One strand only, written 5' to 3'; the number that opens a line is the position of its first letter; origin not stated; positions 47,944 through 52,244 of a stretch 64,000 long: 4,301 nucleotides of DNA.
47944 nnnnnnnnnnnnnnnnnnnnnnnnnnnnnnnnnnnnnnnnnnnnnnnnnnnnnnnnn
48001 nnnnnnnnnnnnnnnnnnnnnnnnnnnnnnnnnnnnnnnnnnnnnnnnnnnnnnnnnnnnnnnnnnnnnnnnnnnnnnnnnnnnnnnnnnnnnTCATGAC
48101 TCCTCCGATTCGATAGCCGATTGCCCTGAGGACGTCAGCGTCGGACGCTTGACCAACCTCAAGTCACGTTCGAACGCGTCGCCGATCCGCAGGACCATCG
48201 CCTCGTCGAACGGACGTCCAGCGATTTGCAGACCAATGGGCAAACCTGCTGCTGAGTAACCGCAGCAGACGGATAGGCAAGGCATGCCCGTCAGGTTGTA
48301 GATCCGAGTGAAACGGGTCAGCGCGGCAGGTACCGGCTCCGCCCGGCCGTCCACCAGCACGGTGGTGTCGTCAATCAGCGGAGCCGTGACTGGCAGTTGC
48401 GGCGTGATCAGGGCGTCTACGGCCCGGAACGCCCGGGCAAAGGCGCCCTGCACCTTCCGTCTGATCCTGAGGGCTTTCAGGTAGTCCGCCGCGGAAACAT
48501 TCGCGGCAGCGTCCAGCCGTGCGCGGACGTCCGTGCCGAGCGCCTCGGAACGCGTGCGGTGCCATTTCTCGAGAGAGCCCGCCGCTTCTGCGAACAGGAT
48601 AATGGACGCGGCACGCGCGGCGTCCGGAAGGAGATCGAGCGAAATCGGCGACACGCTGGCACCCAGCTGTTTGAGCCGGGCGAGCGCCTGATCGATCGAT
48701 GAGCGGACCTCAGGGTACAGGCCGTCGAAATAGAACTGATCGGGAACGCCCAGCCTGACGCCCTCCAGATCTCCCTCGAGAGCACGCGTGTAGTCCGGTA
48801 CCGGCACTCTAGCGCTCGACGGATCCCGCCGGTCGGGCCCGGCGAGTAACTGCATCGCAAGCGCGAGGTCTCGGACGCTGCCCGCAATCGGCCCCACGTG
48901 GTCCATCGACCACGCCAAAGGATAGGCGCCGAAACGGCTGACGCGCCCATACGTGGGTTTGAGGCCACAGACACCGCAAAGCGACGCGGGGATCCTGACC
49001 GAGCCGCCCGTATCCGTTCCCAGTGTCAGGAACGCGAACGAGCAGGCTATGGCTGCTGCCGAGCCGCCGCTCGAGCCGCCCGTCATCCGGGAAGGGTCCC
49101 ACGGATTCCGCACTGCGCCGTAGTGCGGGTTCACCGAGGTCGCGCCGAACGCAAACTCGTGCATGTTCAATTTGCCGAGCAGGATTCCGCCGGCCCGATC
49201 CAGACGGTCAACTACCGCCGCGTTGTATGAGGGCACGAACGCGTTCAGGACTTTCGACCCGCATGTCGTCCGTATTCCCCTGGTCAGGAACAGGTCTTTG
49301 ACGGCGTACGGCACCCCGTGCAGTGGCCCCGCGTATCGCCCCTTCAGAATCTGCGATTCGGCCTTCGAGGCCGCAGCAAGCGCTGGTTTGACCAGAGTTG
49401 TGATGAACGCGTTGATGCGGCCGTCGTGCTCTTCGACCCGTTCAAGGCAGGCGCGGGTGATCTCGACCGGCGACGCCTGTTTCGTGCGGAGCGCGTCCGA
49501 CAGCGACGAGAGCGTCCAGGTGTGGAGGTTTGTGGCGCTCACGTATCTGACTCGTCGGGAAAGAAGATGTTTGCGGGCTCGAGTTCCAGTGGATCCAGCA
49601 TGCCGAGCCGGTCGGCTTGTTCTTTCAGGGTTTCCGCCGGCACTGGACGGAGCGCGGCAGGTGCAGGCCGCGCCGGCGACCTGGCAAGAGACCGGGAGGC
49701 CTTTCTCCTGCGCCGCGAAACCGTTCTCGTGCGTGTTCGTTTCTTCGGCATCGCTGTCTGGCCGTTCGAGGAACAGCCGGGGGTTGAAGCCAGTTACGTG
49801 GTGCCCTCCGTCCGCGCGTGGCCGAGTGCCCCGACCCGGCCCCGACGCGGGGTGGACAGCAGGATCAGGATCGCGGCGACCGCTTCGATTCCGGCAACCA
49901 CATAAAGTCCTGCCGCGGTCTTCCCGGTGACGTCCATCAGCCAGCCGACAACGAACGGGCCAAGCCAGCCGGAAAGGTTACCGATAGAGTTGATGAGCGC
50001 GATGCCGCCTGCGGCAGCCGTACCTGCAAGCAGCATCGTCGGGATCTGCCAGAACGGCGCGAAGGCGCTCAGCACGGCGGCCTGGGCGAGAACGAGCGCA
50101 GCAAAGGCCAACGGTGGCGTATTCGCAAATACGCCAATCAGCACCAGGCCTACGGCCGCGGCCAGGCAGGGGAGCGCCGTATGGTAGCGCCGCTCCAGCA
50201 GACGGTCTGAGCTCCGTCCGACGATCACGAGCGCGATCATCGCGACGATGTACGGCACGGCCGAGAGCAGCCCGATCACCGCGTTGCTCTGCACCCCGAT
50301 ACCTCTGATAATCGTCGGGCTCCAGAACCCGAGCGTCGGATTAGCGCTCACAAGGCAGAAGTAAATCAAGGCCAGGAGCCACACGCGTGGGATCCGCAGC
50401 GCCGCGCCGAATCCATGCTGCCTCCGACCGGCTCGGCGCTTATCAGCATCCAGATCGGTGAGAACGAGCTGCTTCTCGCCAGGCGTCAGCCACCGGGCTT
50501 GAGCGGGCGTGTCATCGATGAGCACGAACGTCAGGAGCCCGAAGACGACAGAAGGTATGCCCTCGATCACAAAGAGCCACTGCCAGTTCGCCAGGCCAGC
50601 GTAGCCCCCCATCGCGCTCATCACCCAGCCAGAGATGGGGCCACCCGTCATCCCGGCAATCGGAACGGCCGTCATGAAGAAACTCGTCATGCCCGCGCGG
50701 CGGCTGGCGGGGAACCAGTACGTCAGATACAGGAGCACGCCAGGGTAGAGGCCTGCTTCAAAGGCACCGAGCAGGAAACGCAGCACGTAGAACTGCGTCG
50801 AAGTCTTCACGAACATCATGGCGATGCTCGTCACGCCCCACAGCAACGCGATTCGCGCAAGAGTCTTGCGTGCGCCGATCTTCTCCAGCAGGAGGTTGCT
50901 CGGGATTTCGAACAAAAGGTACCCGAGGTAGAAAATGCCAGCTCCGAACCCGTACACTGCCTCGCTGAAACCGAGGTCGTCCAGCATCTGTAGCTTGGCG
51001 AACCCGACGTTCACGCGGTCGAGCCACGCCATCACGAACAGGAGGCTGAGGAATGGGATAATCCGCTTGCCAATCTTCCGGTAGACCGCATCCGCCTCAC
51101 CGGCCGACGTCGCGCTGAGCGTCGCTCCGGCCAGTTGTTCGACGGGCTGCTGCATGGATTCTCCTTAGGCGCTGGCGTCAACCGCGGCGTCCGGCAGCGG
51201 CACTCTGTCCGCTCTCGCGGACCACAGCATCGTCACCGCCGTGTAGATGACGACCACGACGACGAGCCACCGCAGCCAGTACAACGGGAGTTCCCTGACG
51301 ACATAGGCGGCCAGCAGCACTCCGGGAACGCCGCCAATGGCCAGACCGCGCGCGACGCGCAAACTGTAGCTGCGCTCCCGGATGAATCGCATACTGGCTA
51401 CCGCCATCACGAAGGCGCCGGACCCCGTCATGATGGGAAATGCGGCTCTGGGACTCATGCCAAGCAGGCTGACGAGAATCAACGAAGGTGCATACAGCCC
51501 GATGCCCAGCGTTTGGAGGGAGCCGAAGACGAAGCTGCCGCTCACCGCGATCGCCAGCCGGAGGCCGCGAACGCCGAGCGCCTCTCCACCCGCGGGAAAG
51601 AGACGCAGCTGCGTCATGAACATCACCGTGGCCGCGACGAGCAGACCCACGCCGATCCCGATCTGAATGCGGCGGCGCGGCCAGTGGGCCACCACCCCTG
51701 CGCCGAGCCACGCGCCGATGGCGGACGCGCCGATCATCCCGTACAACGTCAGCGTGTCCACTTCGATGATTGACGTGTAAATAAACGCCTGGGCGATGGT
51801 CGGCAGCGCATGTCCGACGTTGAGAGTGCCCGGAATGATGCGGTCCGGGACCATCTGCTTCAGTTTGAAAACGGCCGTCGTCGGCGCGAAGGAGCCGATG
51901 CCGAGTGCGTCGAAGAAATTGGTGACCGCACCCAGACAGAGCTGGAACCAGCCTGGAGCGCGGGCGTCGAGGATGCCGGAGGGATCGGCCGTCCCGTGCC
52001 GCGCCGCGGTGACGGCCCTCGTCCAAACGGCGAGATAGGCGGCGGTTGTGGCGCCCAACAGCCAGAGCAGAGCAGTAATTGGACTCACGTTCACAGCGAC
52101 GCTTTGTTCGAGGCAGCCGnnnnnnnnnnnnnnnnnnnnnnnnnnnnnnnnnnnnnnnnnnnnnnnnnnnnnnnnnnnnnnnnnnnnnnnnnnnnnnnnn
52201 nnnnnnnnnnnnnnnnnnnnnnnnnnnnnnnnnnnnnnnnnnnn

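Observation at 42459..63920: Co-oriented 14-gene, 21.5-kb import and catabolism unit for an unknown amide or lactam compound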

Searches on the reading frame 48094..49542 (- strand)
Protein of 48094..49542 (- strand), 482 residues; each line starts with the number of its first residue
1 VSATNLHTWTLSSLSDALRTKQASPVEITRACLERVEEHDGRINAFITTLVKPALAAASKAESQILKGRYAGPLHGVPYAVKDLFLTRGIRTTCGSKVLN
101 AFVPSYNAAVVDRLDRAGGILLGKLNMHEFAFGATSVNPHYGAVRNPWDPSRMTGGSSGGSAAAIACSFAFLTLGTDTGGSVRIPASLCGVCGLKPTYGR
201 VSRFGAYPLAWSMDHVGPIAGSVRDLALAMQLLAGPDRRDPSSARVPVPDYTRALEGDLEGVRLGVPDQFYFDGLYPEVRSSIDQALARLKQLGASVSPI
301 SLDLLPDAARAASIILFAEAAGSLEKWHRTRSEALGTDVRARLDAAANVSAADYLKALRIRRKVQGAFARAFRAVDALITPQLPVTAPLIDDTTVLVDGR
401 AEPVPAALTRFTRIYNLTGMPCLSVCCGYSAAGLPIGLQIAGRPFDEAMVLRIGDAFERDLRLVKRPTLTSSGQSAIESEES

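Call 4: search_protein_families(library=pfam, proteins=[window:48094-49542:-], max_evalue=0.01)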
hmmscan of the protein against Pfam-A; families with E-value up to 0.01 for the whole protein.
window:48094-49542:- (482 aa): 1 family
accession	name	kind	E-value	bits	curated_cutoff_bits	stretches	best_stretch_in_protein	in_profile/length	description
PF01425.27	Amidase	-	3.1e-123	412.6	27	1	27-451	1-445/445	Amidase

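Call 20: search_protein_families(library=ncbifam, proteins=[window:48094-49542:-], max_evalue=0.001)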
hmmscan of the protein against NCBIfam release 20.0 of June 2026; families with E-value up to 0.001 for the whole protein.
window:48094-49542:- (482 aa): 26 families (the best 25 are shown)
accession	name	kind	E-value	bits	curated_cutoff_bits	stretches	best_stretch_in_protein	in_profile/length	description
TIGR00132.1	gatA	equivalog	1e-114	383.9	481.1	2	16-327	3-311/466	Asp-tRNA(Asn)/Glu-tRNA(Gln) amidotransferase subunit GatA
NF006631.0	PRK09201.1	equivalog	1.3e-113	380.3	461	1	5-460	3-454/466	AtzE family amidohydrolase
TIGR02715.1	amido_AtzE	subfamily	4.3e-110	368.7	425.75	1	12-459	3-446/452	AtzE family amidohydrolase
NF004815.0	PRK06169.1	equivalog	1.4e-108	363.4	506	1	4-463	5-461/471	amidase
NF005688.0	PRK07488.1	equivalog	2.9e-106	356.2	532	1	3-467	5-472/474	indoleacetamide hydrolase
NF005460.0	PRK07056.1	subfamily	3.5e-90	303.1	447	1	8-462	7-454/457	amidase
NF005450.0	PRK07042.1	equivalog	6.4e-87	292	458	1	4-459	2-450/464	amidase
NF005686.0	PRK07486.1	subfamily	3.2e-83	280.1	465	1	5-466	10-478/486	amidase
NF005565.0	PRK07235.1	subfamily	7e-83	279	545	2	66-305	80-321/506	amidase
NF004816.0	PRK06170.1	equivalog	1.4e-82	277.9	503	1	8-469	11-490/493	amidase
NF005687.0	PRK07487.1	subfamily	7.5e-80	269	428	1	5-463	4-458/468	amidase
NF004766.0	PRK06102.1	equivalog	3.2e-79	267.2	559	1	7-459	6-449/455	amidase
NF006043.0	PRK08186.1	subfamily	2.4e-74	250.8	487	1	7-466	5-453/600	allophanate hydrolase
NF006006.0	PRK08137.1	equivalog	2.8e-70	237.6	534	2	8-331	33-365/529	amidase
NF004622.0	PRK05962.1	equivalog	3.7e-70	236.9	463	1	31-461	10-428/431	amidase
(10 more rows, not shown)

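Call 41: search_solved_structures(query=window:48094-49542:-, max_evalue=1e-40)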
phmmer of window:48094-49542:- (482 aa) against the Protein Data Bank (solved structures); distinct sequences matched with E-value up to 1e-40: 26.
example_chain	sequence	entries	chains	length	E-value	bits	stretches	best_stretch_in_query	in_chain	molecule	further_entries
4wj3_A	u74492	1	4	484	2.6e-93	316.6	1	6-458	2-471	Glutamyl-tRNA(Gln) amidotransferase subunit A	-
3h0l_A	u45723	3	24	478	7.5e-86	292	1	10-463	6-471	Glutamyl-tRNA(Gln) amidotransferase subunit A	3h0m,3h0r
2df4_A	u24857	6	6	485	1e-84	288.2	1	12-460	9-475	Glutamyl-tRNA(Gln) amidotransferase subunit A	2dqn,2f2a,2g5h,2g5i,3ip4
6c62_A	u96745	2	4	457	8.5e-81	275.3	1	21-457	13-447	Biuret hydrolase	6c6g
3kfu_E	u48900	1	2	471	1.9e-76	261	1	21-459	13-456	Glutamyl-tRNA(Gln) amidotransferase subunit A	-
3al0_A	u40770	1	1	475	1.2e-75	258.4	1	69-460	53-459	Glutamyl-tRNA(Gln) amidotransferase subunit A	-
2gi3_A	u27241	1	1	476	1.2e-75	258.4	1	69-460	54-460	Glutamyl-tRNA(Gln) amidotransferase subunit A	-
2dc0_A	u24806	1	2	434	5.3e-66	226.6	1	17-458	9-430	probable amidase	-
6dhv_A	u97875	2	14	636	4.7e-64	220.2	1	6-469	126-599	Fatty acid amide hydrolase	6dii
8eww_A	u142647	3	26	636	1.3e-63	218.7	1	6-469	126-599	Fatty acid amide hydrolase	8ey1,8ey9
3a1k_A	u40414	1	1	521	1.5e-60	208.6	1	72-302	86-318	Amidase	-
3a1i_A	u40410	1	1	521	4.2e-60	207.1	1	72-302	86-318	Amidase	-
5ac3_A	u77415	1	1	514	6.6e-47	163.6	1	23-467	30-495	PEPTIDE AMIDASE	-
1m21_A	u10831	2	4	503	1.9e-46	162.1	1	23-333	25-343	Peptide Amidase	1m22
5h6s_A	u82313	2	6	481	1.1e-43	153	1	18-462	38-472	Amidase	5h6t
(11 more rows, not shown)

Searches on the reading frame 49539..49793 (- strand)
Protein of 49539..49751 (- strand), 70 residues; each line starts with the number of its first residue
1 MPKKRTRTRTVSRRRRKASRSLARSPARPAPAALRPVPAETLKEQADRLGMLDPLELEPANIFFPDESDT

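Call 5: search_protein_families(library=pfam, proteins=[window:49543-49793:-], max_evalue=0.01)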
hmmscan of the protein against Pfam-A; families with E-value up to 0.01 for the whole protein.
window:49543-49793:- (83 aa): 0 families

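Call 43: search_solved_structures(query=window:49539-49751:-, max_evalue=10, show_alignments=3)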
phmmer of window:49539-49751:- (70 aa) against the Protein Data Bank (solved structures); distinct sequences matched with E-value up to 10: 1.
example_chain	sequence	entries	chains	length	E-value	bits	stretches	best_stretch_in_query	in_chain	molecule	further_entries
7ane_z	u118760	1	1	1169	1.1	13.6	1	13-59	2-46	mS47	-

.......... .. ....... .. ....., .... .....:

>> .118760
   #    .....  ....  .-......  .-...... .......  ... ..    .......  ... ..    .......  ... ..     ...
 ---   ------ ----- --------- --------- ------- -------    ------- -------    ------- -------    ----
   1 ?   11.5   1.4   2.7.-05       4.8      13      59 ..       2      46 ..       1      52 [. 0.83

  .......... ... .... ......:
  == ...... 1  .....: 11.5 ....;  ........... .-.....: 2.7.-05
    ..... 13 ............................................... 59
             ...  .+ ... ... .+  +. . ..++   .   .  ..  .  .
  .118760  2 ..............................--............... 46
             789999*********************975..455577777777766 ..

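Call 45: search_protein_families(library=pfam, proteins=[window:49539-49751:-], max_evalue=0.1)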
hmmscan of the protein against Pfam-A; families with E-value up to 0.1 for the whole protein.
window:49539-49751:- (70 aa): 0 families

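Call 81: search_protein_families(library=pfam, proteins=[window:49542-49751:-], max_evalue=10)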
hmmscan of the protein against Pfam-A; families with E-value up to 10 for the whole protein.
seq(70 aa): 0 families

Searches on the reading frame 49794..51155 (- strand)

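Call 4: search_protein_families(library=pfam, proteins=[window:49794-51155:-], max_evalue=0.01)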
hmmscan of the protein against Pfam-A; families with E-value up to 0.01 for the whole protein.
window:49794-51155:- (453 aa): 2 families
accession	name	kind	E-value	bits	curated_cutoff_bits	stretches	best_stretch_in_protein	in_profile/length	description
PF07690.21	MFS_1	-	1e-47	163.2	33.4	2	36-396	1-343/347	Major Facilitator Superfamily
PF11700.14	ATG22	-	0.002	17.3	24.1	1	386-441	424-479/482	Vacuole effluxer Atg22 like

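Call 20: search_protein_families(library=ncbifam, proteins=[window:49794-51155:-], max_evalue=0.001)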
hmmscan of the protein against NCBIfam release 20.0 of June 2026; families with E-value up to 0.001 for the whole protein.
window:49794-51155:- (453 aa): 11 families
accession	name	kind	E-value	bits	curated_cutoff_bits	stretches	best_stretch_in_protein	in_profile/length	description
TIGR00893.1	2A0114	subfamily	7.2e-100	334.7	395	1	38-433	1-397/399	D-galactonate transporter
TIGR02332.1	HpaX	equivalog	2.5e-98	329.9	615.4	1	25-423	2-409/412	4-hydroxyphenylacetate permease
TIGR00881.1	2A0104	subfamily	9.3e-26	90.7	407.75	1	40-411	4-374/379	phosphoglycerate transporter protein PgtP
TIGR00894.1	2A0114euk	subfamily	1.6e-20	73.1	626.45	1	64-408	74-421/465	Na(+)-dependent inorganic phosphate cotransporter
TIGR00895.1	2A0115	subfamily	2.7e-14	52.9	418.55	1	27-407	13-398/398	aromatic acid/H+ symport family MFS transporter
NF008661.1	PRK11663.1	subfamily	9.7e-11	41.3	564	1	16-266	15-260/439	MFS transporter family glucose-6-phosphate receptor UhpC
NF007372.0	PRK09874.1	equivalog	2.9e-06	26.7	571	1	89-185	281-376/408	multidrug efflux MFS transporter MdtG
NF008586.0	PRK11551.1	equivalog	4.2e-06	26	410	1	39-437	23-398/406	3-(3-hydroxy-phenyl)propionate transporter MhpT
TIGR00880.1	2_A_01_02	superfamily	2.4e-05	24.4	131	1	77-216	9-141/141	multidrug resistance protein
NF053517.1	HbztTptrPcaK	equivalog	0.00013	21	770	1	33-224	21-202/437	4-hydroxybenzoate transporter PcaK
TIGR00898.1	2A0119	subfamily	0.00061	18.7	550.75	1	91-223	151-269/506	cation transport protein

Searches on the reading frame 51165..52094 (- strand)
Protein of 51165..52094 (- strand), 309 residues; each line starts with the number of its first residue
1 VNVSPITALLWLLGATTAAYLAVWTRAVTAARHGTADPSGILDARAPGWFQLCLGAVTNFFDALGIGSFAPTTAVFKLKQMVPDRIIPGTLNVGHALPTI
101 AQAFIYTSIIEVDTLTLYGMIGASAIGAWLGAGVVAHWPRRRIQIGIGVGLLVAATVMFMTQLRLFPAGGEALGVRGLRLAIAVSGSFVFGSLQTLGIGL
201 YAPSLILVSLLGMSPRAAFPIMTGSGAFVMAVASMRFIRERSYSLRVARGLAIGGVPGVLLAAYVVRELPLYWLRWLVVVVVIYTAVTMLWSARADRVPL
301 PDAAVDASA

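Call 4: search_protein_families(library=pfam, proteins=[window:51165-52094:-], max_evalue=0.01)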
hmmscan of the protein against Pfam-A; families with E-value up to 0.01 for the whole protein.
window:51165-52094:- (309 aa): 1 family
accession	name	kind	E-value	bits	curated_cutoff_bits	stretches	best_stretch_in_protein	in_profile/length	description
PF01925.25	TauE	-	6.5e-16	59.2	32.6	2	189-295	10-113/237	Sulfite exporter TauE/SafE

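Call 20: search_protein_families(library=ncbifam, proteins=[window:51165-52094:-], max_evalue=0.001)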
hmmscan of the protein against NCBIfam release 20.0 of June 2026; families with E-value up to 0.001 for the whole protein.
window:51165-52094:- (309 aa): 0 families
